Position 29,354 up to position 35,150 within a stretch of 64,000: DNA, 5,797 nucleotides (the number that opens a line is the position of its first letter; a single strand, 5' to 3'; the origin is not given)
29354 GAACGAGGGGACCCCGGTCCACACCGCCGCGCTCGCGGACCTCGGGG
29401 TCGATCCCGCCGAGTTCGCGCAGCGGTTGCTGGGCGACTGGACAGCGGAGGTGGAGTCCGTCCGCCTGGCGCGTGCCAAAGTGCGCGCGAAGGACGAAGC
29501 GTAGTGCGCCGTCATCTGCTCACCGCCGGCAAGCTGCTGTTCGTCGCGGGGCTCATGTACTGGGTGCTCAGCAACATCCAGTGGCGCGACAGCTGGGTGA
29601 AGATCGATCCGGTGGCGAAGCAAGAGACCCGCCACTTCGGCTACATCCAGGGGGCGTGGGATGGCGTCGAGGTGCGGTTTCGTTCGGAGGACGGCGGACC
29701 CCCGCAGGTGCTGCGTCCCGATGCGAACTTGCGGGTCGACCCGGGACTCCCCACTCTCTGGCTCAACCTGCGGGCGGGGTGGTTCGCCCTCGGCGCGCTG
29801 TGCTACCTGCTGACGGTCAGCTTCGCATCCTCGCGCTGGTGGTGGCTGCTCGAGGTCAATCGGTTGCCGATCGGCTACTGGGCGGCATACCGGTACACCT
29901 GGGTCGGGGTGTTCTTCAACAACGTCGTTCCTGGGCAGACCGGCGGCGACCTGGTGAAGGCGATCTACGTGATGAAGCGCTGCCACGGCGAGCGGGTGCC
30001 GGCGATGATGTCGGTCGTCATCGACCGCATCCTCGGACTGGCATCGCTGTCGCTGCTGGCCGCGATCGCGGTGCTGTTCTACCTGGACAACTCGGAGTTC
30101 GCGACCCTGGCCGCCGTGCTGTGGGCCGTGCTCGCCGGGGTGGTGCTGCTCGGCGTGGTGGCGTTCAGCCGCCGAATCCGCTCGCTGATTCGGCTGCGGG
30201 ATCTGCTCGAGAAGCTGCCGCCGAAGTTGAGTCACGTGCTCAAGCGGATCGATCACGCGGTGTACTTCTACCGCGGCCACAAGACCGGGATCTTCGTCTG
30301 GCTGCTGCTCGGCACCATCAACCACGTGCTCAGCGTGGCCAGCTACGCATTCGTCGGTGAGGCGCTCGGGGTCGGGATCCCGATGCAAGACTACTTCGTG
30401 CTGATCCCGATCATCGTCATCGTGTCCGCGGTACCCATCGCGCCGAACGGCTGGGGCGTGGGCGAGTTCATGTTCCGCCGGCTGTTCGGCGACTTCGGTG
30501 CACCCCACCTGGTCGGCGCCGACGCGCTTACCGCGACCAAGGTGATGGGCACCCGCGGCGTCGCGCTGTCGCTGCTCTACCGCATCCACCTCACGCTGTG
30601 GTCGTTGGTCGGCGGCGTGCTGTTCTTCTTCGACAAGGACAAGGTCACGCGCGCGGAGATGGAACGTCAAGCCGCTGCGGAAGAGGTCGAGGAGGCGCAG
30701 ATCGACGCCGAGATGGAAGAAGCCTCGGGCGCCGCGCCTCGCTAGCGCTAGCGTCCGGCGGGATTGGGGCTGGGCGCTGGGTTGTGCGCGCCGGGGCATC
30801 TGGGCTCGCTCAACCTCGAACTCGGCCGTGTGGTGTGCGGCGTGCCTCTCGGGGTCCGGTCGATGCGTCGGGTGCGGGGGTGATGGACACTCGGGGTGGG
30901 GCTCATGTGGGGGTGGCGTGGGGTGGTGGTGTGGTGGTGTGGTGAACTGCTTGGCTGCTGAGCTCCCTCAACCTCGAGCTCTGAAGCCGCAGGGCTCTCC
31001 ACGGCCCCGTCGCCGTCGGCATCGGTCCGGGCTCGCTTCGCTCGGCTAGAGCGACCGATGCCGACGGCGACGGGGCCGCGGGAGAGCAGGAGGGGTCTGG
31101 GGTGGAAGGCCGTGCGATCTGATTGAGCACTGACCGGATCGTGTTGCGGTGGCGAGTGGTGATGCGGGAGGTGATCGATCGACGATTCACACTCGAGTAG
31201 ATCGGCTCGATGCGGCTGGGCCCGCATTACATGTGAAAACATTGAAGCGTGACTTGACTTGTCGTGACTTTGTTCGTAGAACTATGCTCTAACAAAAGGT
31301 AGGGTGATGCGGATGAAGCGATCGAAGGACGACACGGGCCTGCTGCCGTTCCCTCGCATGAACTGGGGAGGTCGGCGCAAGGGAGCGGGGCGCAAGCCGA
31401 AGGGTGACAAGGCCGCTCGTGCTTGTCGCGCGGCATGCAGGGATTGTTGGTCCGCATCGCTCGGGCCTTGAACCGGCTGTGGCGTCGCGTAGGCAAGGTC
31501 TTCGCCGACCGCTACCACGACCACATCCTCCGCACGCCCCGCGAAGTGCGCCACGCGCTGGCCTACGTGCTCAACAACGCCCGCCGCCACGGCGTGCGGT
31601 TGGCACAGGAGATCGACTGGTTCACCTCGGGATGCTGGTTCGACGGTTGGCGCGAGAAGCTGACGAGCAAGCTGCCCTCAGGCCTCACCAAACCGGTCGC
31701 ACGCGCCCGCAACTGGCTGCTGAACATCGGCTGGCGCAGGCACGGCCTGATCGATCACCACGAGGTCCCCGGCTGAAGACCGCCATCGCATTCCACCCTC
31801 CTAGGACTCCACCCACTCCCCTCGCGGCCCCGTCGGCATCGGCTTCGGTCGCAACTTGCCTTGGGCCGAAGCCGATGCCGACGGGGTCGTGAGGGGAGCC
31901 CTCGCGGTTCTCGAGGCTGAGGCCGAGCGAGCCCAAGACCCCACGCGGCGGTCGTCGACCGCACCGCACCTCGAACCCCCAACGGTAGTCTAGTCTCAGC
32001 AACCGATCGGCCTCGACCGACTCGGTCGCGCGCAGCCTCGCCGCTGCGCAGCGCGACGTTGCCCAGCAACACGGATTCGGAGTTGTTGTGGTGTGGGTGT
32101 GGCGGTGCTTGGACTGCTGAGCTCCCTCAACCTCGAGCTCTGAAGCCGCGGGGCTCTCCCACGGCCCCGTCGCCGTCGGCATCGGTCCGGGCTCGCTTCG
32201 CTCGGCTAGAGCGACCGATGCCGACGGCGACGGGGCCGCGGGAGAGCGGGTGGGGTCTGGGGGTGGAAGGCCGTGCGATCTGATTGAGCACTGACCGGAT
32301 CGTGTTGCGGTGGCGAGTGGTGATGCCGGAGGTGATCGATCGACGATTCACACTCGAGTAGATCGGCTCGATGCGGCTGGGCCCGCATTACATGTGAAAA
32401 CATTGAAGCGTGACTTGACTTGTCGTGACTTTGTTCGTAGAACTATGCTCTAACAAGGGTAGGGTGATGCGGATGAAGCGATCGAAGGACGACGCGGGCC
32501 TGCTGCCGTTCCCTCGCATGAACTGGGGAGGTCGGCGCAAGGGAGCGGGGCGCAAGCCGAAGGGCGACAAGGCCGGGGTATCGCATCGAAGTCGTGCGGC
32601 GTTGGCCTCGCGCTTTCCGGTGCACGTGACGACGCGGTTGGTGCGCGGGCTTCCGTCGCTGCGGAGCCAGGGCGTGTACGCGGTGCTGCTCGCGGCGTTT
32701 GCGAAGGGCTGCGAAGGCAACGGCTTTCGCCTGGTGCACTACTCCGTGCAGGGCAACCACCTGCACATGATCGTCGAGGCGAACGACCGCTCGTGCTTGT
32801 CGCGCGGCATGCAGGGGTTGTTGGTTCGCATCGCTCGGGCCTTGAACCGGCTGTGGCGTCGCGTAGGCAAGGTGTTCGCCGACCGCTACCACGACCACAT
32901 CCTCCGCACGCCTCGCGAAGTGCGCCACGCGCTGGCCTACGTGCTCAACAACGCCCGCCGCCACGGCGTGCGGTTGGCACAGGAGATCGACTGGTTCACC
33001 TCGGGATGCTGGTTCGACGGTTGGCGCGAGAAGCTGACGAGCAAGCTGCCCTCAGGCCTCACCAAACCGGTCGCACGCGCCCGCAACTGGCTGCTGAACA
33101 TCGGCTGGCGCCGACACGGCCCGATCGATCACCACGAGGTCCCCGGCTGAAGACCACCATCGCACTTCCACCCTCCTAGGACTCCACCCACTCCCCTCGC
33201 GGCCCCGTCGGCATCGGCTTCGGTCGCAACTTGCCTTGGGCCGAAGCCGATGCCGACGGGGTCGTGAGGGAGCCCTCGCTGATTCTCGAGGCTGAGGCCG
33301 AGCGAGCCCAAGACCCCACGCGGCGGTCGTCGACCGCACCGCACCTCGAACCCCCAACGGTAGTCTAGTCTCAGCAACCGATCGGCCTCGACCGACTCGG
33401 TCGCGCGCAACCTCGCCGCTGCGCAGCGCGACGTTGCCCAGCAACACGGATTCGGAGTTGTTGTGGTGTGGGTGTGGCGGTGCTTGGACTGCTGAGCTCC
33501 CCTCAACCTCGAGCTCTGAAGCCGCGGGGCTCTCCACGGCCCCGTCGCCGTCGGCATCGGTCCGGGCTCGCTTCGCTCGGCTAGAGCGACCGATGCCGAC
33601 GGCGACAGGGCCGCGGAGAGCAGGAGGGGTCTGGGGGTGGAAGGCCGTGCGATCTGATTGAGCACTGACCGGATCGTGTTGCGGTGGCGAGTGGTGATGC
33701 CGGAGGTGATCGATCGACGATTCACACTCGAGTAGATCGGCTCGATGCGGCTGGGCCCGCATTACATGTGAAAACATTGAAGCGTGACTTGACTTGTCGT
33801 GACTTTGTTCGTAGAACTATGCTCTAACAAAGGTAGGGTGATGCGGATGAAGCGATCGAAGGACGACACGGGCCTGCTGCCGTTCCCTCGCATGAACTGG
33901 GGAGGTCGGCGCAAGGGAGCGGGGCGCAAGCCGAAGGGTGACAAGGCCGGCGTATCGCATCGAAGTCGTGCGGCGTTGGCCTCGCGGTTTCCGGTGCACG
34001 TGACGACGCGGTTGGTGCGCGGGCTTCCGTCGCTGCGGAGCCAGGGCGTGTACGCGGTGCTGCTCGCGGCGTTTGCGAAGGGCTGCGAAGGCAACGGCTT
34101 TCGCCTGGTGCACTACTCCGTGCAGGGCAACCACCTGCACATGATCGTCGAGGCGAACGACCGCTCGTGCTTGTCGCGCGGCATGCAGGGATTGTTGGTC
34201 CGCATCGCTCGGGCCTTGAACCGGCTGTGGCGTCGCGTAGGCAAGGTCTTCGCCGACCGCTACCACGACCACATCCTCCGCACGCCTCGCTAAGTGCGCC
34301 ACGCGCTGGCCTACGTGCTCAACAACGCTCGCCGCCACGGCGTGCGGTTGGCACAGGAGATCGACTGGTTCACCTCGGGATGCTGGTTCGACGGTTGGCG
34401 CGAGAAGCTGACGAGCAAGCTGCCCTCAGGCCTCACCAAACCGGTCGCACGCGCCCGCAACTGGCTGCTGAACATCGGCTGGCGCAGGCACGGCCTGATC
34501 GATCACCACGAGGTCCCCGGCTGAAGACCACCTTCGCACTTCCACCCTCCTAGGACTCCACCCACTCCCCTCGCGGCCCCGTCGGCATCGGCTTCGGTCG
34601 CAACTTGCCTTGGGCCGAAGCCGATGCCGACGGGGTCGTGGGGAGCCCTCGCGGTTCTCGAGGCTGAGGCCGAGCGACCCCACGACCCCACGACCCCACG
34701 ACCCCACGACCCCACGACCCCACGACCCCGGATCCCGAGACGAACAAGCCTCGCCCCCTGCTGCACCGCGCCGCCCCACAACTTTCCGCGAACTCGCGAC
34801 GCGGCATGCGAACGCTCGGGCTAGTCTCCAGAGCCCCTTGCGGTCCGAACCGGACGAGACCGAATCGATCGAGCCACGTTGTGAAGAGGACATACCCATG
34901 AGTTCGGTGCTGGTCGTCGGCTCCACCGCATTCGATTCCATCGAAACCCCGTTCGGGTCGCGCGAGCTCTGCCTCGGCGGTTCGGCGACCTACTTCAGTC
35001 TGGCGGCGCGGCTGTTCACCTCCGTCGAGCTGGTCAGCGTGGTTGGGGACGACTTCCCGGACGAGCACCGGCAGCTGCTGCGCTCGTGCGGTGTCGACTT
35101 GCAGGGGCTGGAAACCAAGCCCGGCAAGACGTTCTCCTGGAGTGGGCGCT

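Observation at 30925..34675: Three head-to-tail copies of a complete RAYT (Y1/HUH transposase) unit: a tandemly amplified REPtron-like module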

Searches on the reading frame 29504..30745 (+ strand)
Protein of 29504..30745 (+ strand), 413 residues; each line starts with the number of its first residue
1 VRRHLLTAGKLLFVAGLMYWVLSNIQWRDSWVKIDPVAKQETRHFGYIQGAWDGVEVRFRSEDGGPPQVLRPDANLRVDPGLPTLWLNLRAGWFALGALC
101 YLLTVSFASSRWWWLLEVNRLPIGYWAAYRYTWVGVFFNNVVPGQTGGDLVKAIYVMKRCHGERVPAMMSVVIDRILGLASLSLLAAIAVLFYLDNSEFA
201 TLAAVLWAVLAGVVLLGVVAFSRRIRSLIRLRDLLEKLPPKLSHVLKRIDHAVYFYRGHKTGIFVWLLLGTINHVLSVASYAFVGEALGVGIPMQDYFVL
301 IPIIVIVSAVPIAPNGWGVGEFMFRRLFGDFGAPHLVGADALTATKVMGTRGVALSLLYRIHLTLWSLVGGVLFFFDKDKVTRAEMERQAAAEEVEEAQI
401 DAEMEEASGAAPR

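Call 80: search_protein_families(library=pfam, proteins=[window:29504-30745:+], max_evalue=0.00001)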
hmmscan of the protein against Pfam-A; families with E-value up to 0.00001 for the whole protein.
window:29504-30745:+ (413 aa): 1 family
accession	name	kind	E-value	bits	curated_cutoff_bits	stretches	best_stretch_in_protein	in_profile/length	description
PF03706.18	LPG_synthase_TM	-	8e-37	127.8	33.4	1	83-335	25-280/302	Lysylphosphatidylglycerol synthase TM region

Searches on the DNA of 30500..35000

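Call 72: search_rna_families(source=window, start=30500, end=35000, threshold=evalue, max_evalue=1)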
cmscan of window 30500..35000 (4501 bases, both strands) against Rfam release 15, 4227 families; matches with E-value up to 1: 11.
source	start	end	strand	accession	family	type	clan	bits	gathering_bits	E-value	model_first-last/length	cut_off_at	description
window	31815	31900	-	RF03685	MIR9677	Gene; miRNA;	-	34.8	90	0.00054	1-87/87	no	MIR9677 microRNA precursor family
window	31815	31898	-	RF04168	MIR839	Gene; miRNA;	-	33.5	200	0.00049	1-267/267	no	MIR839 microRNA precursor family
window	33190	33272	-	RF04168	MIR839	Gene; miRNA;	-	29.4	200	0.005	1-267/267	no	MIR839 microRNA precursor family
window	31826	31888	+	RF03200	mir-BART13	Gene; miRNA;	-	27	70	0.04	1-83/83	no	mir-BART13 microRNA precursor family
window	33201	33263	+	RF03200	mir-BART13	Gene; miRNA;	-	27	70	0.04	1-83/83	no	mir-BART13 microRNA precursor family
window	34575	34637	+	RF03200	mir-BART13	Gene; miRNA;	-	27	70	0.04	1-83/83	no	mir-BART13 microRNA precursor family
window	33524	33623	+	RF04175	mir-1260b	Gene; miRNA;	-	25.8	81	0.071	1-108/108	no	mir-1260b microRNA precursor family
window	31816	31896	-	RF01015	mir-885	Gene; miRNA;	-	25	66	0.051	1-74/74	no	mir-885 microRNA precursor family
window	33191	33271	-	RF01015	mir-885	Gene; miRNA;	-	23.3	66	0.15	1-74/74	no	mir-885 microRNA precursor family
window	34565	34645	-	RF01015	mir-885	Gene; miRNA;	-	21.6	66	0.48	1-74/74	no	mir-885 microRNA precursor family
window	33246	33313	+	RF01276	sR53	Gene; snRNA; snoRNA; CD-box;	-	17.5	49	0.93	1-60/60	no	Small nucleolar RNA sR53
